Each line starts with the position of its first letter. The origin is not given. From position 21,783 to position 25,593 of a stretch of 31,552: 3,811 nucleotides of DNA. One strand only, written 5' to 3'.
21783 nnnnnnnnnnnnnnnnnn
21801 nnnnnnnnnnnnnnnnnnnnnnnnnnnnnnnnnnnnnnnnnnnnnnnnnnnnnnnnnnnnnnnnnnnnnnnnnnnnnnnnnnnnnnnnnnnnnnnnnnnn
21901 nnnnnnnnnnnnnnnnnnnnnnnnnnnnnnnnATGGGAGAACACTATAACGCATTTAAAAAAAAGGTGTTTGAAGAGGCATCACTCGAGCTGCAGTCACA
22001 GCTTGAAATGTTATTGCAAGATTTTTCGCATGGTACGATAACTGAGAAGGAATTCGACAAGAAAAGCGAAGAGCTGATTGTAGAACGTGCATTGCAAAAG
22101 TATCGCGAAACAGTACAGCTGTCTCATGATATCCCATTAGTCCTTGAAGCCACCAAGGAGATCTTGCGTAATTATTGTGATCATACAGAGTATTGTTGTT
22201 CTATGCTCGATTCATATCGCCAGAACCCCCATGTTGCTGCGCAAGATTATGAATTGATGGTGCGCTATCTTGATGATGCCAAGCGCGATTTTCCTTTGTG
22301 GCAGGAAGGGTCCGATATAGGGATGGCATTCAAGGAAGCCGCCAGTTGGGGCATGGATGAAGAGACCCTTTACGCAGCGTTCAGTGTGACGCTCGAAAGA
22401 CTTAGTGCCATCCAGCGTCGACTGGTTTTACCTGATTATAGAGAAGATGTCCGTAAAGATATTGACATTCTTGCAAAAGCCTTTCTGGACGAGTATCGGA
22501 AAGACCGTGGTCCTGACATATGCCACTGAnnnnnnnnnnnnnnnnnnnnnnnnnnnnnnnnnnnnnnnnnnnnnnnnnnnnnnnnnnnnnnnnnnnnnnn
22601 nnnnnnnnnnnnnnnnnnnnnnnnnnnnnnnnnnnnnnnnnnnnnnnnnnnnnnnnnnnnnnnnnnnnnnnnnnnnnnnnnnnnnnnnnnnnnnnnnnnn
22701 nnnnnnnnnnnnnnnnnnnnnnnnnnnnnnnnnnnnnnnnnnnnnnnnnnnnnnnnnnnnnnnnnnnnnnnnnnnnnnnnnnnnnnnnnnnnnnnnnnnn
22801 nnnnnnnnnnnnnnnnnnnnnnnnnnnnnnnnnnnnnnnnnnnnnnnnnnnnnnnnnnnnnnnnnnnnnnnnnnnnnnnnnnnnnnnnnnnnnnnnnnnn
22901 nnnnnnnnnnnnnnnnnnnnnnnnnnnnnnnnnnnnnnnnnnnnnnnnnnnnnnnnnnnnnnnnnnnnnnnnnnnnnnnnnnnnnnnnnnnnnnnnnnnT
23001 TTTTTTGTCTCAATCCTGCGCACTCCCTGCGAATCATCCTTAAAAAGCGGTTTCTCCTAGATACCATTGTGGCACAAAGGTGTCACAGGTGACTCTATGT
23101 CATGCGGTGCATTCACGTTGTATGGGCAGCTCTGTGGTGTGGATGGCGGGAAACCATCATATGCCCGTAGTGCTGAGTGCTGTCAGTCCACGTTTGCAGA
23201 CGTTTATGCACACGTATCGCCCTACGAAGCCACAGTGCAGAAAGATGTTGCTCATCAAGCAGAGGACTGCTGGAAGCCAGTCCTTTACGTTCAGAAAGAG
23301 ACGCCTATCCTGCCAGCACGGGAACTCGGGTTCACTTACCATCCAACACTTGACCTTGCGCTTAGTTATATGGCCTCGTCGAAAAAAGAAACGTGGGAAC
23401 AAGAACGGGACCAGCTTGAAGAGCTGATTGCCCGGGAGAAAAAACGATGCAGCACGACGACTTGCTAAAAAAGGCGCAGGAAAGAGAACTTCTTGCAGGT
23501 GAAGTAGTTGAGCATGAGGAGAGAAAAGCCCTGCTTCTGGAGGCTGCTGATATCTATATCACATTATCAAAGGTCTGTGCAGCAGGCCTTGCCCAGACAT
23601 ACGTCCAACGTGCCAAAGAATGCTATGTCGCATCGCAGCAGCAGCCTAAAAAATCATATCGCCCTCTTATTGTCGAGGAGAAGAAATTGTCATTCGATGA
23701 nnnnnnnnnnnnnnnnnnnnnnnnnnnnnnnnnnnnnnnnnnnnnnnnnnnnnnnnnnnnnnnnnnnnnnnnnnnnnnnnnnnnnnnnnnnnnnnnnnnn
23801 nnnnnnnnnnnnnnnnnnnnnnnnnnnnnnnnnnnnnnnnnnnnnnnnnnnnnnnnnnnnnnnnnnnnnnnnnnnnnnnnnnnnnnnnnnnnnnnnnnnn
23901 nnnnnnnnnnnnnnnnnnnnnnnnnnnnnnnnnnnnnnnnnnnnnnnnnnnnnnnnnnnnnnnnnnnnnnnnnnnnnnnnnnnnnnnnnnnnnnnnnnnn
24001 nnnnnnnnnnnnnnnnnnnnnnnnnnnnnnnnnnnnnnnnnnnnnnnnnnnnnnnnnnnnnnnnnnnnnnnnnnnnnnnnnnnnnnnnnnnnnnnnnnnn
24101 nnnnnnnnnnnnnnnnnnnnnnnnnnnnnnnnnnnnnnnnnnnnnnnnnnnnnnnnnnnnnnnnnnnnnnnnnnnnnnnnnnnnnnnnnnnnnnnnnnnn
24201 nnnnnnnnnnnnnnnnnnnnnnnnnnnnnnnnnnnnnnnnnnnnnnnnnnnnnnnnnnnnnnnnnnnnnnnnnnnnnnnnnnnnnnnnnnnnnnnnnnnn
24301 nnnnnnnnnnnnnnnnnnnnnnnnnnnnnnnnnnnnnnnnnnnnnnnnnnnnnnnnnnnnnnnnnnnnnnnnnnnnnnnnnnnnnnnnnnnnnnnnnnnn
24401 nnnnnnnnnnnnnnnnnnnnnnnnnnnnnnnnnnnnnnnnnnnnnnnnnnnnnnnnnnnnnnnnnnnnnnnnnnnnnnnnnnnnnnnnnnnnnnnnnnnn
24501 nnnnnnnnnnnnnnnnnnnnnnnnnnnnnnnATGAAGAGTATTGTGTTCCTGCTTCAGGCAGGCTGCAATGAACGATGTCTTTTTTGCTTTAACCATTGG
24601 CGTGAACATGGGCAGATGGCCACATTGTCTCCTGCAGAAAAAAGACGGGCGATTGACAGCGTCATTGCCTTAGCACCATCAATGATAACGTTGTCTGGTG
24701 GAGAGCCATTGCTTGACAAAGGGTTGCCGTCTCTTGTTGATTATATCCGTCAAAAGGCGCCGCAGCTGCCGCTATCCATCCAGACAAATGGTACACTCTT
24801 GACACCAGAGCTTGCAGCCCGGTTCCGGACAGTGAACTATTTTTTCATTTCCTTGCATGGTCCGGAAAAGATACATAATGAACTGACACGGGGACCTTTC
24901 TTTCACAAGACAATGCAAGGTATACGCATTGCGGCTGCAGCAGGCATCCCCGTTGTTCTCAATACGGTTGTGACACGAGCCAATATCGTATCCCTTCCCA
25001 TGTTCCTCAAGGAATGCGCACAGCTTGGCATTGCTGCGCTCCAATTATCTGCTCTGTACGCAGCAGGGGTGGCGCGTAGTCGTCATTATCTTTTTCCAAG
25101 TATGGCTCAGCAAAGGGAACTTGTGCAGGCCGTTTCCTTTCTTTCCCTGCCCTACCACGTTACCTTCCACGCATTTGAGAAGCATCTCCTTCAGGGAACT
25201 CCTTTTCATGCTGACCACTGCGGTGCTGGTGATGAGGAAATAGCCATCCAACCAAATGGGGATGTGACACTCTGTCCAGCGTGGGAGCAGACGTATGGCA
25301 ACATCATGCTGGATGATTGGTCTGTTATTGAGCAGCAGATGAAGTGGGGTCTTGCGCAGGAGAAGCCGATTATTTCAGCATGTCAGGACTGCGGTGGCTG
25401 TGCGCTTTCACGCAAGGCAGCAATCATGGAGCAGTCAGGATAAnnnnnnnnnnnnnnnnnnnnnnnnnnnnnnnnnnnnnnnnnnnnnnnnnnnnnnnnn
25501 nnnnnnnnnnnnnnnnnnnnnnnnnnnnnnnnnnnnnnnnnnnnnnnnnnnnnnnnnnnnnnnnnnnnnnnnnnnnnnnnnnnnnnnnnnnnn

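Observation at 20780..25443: Six-gene overlapping operon combines methyltransferases, a kinase-like domain, an AAA ATPase and a radical-SAM/SPASM enzyme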

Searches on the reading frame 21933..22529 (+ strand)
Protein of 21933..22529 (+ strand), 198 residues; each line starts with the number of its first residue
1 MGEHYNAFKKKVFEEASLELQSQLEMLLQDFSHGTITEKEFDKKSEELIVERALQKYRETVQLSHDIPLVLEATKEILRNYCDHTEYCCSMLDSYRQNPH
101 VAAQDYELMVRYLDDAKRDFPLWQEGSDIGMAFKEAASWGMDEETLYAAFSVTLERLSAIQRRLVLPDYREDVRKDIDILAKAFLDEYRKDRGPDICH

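Call 3: search_protein_families(library=pfam, proteins=[window:21933-22529:+], max_evalue=0.01)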
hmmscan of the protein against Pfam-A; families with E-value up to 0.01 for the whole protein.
window:21933-22529:+ (198 aa): 2 families
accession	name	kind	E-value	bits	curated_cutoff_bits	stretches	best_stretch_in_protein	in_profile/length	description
PF06464.16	DMAP_binding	-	0.00011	23.4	27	1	19-51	8-40/111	DMAP1-binding Domain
PF05120.17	GvpG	-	0.0066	17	30.6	0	19-49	32-62/67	Gas vesicle protein G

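Call 4: search_protein_families(library=ncbifam, proteins=[window:21933-22529:+], max_evalue=0.01)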
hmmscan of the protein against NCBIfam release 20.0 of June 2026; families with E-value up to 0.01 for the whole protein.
window:21933-22529:+ (198 aa): 0 families

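Call 15: find_homologous_proteins(query=window:21933-22529:+, max_evalue=0.001)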
Query window:21933-22529:+ (198 aa): 1 proteins with E <= 0.001 among 110 candidates.
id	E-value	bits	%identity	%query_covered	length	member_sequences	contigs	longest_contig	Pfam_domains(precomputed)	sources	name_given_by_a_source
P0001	6.9e-126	435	99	100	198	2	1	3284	-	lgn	-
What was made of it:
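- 21933..22529 (+): g2: a fast-evolving all-helical orphan protein of 198 aa that overlaps both neighbours. The word-index search found only a 99%-identical copy (call 15).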

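Call 16: find_encoding_contigs(protein=P0001, flank=10000)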
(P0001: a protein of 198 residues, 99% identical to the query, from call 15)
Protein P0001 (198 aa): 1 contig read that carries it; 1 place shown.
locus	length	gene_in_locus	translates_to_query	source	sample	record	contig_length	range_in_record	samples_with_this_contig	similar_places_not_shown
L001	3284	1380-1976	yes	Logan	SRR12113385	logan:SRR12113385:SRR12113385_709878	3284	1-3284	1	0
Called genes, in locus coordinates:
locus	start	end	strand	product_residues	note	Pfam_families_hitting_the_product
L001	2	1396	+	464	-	?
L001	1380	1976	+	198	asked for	-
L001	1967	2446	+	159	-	PF08241:Methyltransf_11, PF13649:Methyltransf_25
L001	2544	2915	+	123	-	-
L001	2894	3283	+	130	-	?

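Call 49: search_protein_families(library=padloc, proteins=[window:21933-22529:+], max_evalue=0.001)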
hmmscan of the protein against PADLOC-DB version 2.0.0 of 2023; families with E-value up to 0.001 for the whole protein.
window:21933-22529:+ (198 aa): 0 families

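Call 70: predict_structure(protein=window:21933-22526:+)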
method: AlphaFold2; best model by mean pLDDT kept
length: 198 residues; sequences in the alignment: 1
mean_pLDDT: 51.4   pTM: 0.42
mean pLDDT of the five models: 51.4, 46.1, 44.8, 44.4, 44.3
residues with pLDDT >= 90: 0; 70-90: 36; 50-70: 42; < 50: 120
segments of 3 or more residues with pLDDT < 50: 1-6, 61-130, 139-141, 143-173, 193-198
pLDDT, mean of each block of 10 residues (from residue 1): 46 70 82 83 76 63 38 42 37 38 35 37 41 49 47 42 35 56 65 48
secondary structure, 60 per line:
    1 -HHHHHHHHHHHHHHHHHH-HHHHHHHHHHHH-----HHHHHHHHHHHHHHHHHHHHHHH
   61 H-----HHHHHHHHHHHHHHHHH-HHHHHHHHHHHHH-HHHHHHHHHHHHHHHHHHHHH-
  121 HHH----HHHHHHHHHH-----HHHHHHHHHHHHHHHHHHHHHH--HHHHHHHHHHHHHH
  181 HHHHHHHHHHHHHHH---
elements in order: H2-19 H21-32 H38-61 H67-83 H85-97 H99-119 H128-137 H143-164 H167-195
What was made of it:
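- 21933..22529 (+): The single-sequence AF2 model is all-helical but has pLDDT 51 (call 70).
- Tried and rejected: The g2 model had pLDDT 51 (call 70).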

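Call 72: search_solved_structures(query=A4, max_evalue=10)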
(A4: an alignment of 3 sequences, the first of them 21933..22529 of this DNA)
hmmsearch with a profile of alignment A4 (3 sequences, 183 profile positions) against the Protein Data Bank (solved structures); distinct sequences matched with E-value up to 10: 1.
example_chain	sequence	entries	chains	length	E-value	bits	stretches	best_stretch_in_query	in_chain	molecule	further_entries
2cf7_A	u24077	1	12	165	1.2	12.1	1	106-173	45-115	DPR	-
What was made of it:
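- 21933..22529 (+): No significant Pfam hit and no NCBIfam, PADLOC or PDB hit (calls 3, 4, 49, 72).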

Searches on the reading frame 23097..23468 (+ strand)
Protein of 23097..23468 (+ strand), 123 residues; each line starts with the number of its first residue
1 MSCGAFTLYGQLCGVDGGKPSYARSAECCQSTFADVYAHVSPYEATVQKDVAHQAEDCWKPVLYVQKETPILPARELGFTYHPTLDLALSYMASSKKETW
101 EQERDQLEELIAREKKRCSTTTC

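Call 3: search_protein_families(library=pfam, proteins=[window:23097-23468:+], max_evalue=0.01)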
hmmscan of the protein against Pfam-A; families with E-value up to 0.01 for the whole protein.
window:23097-23468:+ (123 aa): 0 families

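Call 4: search_protein_families(library=ncbifam, proteins=[window:23097-23468:+], max_evalue=0.01)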
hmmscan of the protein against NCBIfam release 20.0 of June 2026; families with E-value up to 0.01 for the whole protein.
window:23097-23468:+ (123 aa): 0 families

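Call 30: find_homologous_proteins(query=window:23097-23468:+, max_evalue=0.01)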
Query window:23097-23468:+ (123 aa): 1 proteins with E <= 0.01 among 3 candidates.
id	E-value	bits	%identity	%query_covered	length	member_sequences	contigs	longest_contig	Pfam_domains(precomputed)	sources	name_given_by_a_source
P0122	3.3e-79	281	100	100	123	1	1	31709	-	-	-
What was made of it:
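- Tried and rejected: The word-index searches returned only a 99%-identical copy (g2) or the query itself (g4) (calls 15, 30).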

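Call 36: search_protein_representatives(protein=window:23097-23468:+)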
Query: 123 residues. Proteins with E-value up to 0.001 (for the whole library): 7; up to 1e-10: 3; up to 1e-30: 1. The best 7 are listed.
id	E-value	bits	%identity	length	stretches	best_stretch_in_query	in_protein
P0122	1.1e-79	280.6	100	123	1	1-123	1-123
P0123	6.4e-14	68.2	50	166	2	1-95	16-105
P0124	2.7e-13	66.2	46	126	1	1-116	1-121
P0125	2.4e-10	56.7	27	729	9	16-66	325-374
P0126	2.9e-08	49.9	40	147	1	1-99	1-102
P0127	2.3e-07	47.1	48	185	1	34-118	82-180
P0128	5.1e-06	42.7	56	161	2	62-102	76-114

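Call 49: search_protein_families(library=padloc, proteins=[window:23097-23468:+], max_evalue=0.001)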
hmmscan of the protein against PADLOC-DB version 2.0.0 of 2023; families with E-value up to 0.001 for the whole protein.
window:23097-23468:+ (123 aa): 0 families

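Call 71: search_solved_structures(query=A3, max_evalue=10)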
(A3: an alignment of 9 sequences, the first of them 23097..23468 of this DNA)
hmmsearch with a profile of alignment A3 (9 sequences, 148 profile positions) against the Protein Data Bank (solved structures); distinct sequences matched with E-value up to 10: 2.
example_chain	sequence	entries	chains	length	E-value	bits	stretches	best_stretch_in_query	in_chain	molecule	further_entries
9eho_R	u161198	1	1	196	8.1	10.3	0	96-145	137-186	Ribosomal protein L19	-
9s4q_Nn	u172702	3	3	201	9.7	10.1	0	123-146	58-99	Kinetochore-associated protein NNF1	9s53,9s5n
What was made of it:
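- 23097..23468 (+): g4: a small, fast-evolving protein of 123 aa. It has an invariant N-terminal Met-Ser-Cys, an LGF[ST]YxPxLD motif and a conserved C-terminal charged helix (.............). I propose it as client or adaptor of the AAA+. It has no Pfam or PDB match (calls 3, 71).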

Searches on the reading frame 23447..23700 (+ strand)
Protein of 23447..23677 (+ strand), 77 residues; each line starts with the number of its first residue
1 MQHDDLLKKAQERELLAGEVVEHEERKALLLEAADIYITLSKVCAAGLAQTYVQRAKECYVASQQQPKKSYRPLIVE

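Call 50: search_protein_families(library=pfam, proteins=[window:23447-23700:+], max_evalue=1)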
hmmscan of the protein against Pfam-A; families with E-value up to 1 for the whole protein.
window:23447-23700:+ (84 aa): 0 families

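Call 54: search_solved_structures(query=A6, max_evalue=10, show_alignments=3)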
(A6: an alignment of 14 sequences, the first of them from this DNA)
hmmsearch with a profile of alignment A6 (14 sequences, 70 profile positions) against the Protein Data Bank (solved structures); distinct sequences matched with E-value up to 10: 10.
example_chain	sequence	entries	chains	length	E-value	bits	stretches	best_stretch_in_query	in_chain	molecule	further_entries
7udk_A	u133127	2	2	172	0.015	18.7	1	6-60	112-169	Designed helical repeat protein (DHR) RPB_LRP2_R4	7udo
8uc6_C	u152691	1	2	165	0.4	14.1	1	7-64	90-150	Calpain-7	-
8bda_E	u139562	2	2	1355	0.41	14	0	23-56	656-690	Intraflagellar transport protein 139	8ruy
6fkf_e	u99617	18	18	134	0.68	13.3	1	4-45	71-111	ATP synthase epsilon chain, chloroplastic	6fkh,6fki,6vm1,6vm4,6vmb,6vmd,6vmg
8hme_E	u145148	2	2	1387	0.73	13.2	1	10-38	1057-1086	WD40 repeat protein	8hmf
6lk8_S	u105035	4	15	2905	0.85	13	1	23-64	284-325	Nup358 complex, clamps | Nup358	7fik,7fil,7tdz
7vop_V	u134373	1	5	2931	0.87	13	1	23-64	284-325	Nup358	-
9l08_A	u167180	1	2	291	1.1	12.7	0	33-54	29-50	Covalently Connected Cytochrome c555 trimer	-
1yxr_A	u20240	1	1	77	1.3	12.4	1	5-57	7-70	vacuolar protein sorting factor 4A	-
9dt9_A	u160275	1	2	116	4.1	10.8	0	48-66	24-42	231_C2_TrkA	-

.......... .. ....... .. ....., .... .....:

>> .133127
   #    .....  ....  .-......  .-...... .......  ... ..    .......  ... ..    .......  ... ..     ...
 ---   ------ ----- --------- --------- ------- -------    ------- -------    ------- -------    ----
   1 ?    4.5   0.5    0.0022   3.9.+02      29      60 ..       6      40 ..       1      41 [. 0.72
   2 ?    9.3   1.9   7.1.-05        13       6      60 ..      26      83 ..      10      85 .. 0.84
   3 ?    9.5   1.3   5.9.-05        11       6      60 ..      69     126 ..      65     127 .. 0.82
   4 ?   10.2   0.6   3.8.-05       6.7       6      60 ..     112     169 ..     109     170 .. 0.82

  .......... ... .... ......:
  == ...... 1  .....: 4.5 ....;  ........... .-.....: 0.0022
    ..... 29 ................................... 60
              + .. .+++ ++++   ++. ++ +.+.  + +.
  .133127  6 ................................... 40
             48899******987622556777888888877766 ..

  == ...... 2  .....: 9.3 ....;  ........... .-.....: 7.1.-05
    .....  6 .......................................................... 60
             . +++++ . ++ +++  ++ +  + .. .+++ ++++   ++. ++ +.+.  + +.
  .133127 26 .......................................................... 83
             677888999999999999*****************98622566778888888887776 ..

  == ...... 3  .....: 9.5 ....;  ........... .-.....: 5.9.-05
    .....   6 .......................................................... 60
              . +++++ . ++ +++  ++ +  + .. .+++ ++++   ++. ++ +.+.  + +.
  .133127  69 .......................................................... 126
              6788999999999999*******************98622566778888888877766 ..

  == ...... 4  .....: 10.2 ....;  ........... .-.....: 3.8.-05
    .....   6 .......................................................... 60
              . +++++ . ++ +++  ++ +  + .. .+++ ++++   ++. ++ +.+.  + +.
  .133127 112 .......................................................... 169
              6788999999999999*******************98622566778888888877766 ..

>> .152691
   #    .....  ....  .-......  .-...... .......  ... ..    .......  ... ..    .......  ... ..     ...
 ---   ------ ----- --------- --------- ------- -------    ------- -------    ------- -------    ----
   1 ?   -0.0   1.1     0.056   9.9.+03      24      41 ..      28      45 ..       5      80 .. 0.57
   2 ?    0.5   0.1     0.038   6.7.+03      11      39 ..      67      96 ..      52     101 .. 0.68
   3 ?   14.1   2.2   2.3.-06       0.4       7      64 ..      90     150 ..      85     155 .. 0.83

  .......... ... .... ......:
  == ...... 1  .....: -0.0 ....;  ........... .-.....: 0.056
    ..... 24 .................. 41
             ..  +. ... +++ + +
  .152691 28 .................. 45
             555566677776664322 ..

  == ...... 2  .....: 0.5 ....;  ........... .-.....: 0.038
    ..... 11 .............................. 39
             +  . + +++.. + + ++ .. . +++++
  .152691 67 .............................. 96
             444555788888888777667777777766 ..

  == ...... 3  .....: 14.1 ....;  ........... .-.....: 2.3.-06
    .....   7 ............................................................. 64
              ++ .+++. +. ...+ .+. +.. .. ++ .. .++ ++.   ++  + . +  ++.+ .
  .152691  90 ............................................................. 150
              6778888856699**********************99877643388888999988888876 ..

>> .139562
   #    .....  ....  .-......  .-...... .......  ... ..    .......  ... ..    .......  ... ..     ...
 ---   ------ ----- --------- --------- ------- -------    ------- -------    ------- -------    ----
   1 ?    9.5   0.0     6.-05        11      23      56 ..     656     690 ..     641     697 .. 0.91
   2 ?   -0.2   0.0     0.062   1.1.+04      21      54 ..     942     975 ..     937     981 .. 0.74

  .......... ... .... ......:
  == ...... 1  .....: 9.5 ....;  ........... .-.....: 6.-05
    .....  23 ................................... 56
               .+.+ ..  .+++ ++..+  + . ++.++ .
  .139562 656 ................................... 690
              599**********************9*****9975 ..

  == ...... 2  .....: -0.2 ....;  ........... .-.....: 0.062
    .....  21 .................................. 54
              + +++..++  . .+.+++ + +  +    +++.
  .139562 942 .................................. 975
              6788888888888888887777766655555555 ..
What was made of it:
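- Tried and rejected: Profiles of g4, g2 and the N-domain gave no significant hit (calls 54, 71, 72).
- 23447..24535 (+): g5: a single-ring AAA+ ATPase of 362 aa. It has a ~65-aa helical TPR/MIT-like N-domain and a Cdc48/p97-D2-type AAA core: Walker A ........, pore loop KYVG, Walker B FFDE, arginine fingers and AAA_lid_3. The N-domain profile places calpain-7 MIT and VPS4A MIT in its top 10, but at E=0.4 and 1.3, which is not significant (call 54).
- On Vps4/CdvC (g5): A 14-sequence profile gives calpain-7 MIT at E=0.4 and VPS4A MIT at E=1.3 (call 54).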

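Call 69: predict_structure(protein=window:23447-23677:+)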
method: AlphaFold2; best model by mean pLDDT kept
length: 77 residues; sequences in the alignment: 1
mean_pLDDT: 88.6   pTM: 0.52
mean pLDDT of the five models: 88.6, 88.3, 88.3, 87.8, 82.2
residues with pLDDT >= 90: 45; 70-90: 20; 50-70: 12; < 50: 0
segments of 3 or more residues with pLDDT < 50: none
pLDDT, mean of each block of 10 residues (from residue 1): 85 90 95 98 98 96 74 66
secondary structure, 60 per line:
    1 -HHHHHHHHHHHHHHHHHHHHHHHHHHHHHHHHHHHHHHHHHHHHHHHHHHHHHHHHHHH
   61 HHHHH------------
elements in order: H2-65
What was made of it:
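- On Vps4/CdvC (g5): The single-sequence AF2 model is one long helix and is uninformative (call 69).
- The single-sequence AF2 model was one long helix and told me nothing (call 69).
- Tried and rejected: The single-sequence AF2 model of the g5 N-domain was one continuous helix (call 69).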

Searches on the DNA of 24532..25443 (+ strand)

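Call 84: search_rna_families(sources=[L002, L004], threshold=gathering)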
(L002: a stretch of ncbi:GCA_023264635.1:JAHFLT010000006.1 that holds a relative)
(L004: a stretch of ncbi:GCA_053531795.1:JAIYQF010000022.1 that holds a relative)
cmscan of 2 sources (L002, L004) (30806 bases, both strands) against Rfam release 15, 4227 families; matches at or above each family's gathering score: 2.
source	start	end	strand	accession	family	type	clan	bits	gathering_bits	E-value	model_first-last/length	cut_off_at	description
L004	495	547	-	RF00005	tRNA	Gene; tRNA;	CL00001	31.3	29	0.0066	9-63/71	no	tRNA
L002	5880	5932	-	RF00005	tRNA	Gene; tRNA;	CL00001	29.4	29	0.023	9-63/71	no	tRNA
